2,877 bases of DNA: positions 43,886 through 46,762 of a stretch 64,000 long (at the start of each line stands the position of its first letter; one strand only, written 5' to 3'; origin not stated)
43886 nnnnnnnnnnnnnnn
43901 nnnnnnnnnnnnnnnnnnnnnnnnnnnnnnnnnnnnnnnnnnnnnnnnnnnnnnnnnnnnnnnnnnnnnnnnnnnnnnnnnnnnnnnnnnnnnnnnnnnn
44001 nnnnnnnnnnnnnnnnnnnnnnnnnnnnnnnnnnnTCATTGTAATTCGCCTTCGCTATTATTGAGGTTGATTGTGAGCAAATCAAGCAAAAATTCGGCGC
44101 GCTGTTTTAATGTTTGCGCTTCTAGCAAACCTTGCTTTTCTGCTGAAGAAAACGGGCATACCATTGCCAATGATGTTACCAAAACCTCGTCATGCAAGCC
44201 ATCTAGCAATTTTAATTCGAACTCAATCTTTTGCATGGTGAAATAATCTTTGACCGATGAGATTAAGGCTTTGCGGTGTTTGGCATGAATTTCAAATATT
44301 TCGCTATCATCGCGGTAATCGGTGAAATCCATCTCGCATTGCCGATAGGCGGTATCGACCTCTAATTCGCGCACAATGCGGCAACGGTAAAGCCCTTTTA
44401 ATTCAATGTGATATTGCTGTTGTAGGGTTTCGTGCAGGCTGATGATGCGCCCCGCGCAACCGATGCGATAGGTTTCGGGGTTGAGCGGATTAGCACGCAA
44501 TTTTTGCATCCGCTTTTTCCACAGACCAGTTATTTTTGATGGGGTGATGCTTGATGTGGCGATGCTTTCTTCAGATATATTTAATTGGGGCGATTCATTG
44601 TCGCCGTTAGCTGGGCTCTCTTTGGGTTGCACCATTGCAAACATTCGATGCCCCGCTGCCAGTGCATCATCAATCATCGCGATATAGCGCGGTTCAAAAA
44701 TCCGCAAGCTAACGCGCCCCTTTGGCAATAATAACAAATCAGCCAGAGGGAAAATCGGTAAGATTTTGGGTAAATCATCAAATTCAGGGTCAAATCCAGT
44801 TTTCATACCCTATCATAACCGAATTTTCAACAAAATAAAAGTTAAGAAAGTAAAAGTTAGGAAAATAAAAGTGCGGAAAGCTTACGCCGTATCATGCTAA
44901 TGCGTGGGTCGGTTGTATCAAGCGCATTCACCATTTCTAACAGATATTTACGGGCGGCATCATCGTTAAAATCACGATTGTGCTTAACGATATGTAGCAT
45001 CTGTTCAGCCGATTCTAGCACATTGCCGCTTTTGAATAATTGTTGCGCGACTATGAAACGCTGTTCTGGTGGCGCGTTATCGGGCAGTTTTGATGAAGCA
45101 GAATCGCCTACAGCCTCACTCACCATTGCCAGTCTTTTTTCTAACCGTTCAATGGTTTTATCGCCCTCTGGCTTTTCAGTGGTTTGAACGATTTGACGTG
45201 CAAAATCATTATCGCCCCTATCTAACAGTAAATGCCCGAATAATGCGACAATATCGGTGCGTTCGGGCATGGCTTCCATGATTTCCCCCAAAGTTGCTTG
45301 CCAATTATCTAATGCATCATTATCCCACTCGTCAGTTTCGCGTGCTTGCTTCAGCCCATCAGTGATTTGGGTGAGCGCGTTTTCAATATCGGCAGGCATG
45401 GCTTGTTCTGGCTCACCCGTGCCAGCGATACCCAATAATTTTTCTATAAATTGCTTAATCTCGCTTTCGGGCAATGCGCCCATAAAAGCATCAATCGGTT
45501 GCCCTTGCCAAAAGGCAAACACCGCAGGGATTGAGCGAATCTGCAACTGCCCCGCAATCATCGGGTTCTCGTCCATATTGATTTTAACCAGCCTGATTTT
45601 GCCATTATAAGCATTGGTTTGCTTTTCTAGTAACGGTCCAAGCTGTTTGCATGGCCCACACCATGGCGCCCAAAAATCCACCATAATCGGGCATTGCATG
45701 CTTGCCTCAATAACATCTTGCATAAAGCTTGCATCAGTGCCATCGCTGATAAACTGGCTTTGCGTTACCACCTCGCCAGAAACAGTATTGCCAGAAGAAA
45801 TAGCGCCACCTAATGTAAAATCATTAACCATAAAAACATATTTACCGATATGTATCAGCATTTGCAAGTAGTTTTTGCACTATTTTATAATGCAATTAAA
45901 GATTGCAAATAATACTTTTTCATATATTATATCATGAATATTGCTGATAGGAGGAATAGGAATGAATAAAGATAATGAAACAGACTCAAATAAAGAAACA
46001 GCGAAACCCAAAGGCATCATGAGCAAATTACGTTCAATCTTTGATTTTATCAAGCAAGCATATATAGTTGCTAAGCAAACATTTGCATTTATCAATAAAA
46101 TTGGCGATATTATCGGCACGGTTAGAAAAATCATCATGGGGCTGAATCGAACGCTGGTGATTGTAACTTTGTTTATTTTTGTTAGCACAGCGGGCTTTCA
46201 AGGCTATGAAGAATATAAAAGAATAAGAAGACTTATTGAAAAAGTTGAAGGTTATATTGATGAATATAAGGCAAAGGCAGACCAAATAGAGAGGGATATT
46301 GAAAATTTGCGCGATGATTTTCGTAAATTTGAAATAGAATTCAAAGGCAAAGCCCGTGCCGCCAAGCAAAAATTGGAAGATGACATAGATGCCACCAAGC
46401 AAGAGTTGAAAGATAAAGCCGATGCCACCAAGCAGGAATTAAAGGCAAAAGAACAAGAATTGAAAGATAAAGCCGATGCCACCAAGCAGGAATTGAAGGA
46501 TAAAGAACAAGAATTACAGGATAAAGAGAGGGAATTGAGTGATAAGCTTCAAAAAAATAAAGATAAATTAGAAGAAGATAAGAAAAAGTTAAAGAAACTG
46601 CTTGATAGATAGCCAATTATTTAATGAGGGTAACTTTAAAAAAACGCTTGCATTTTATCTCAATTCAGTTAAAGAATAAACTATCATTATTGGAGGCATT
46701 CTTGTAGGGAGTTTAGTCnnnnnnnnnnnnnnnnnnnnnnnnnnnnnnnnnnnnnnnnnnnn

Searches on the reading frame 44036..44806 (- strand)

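Call 38: search_protein_families(library=ncbifam, proteins=[window:44036-44806:-], max_evalue=1e-8)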
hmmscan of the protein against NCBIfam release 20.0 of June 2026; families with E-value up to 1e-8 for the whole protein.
window:44036-44806:- (256 aa): 0 families

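Call 90: search_protein_families(library=pfam, proteins=[window:44036-44806:-], max_evalue=0.0001)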
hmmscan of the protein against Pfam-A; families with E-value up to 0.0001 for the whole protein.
window:44036-44806:- (256 aa): 1 family
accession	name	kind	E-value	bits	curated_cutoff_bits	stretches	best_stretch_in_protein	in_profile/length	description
PF02190.22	LON_substr_bdg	-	2.6e-27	96.5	28.7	1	16-245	2-199/200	ATP-dependent protease La (LON) substrate-binding domain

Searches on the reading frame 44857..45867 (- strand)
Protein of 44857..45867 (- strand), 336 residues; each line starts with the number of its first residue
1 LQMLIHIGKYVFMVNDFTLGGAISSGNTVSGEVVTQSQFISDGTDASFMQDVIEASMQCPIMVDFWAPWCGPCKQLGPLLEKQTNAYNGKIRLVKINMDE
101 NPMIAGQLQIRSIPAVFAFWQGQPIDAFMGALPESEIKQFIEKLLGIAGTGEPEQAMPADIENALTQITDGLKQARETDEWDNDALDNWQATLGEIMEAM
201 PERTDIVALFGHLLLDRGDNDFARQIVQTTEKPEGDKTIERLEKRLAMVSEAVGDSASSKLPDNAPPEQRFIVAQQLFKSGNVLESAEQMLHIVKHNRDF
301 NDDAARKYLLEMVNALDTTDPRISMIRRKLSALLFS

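Call 38: search_protein_families(library=ncbifam, proteins=[window:44857-45867:-], max_evalue=1e-8)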
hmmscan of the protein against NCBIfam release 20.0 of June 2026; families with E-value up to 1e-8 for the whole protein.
window:44857-45867:- (336 aa): 6 families
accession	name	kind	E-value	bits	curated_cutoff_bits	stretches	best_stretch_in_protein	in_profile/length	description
TIGR01068.1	thioredoxin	equivalog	5.6e-29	100.3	96.8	1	56-144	12-100/101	thioredoxin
NF008229.0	PRK10996.1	equivalog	2.2e-26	92.3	125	1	57-144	51-138/141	thioredoxin TrxC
NF006898.0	PRK09381.1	equivalog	2.7e-23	82.4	138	1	40-143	5-106/109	thioredoxin TrxA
TIGR01126.1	pdi_dom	equivalog_domain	4e-15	56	107.2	1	50-143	7-103/105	protein disulfide-isomerase domain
NF047697.1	ThioredTrxAClost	equivalog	2e-13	50.4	140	1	46-144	7-104/105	thioredoxin TrxA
TIGR01130.1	ER_PDI_fam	subfamily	4.3e-11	43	344.25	1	60-148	20-111/476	protein disulfide-isomerase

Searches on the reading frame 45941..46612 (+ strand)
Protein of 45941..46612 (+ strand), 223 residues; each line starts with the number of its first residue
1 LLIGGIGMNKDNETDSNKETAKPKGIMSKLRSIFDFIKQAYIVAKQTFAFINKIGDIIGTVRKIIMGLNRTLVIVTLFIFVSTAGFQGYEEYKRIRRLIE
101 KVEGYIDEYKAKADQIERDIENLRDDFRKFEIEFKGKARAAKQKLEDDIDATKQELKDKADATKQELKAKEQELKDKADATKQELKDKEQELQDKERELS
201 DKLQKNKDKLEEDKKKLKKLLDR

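Call 38: search_protein_families(library=ncbifam, proteins=[window:45941-46612:+], max_evalue=1e-8)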
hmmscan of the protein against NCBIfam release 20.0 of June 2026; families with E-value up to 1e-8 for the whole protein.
window:45941-46612:+ (223 aa): 0 families

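Call 70: search_protein_families(library=pfam, proteins=[window:45941-46612:+], max_evalue=0.001)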
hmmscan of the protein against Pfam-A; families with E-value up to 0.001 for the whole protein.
window:45941-46612:+ (223 aa): 2 families
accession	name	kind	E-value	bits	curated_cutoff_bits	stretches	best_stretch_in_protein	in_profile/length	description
PF04108.17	ATG17_like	-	0.00054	20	43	1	64-221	82-252/355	Autophagy protein ATG17-like domain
PF04977.20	DivIC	-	0.00068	19.8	28.9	1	74-126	1-53/80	Septum formation initiator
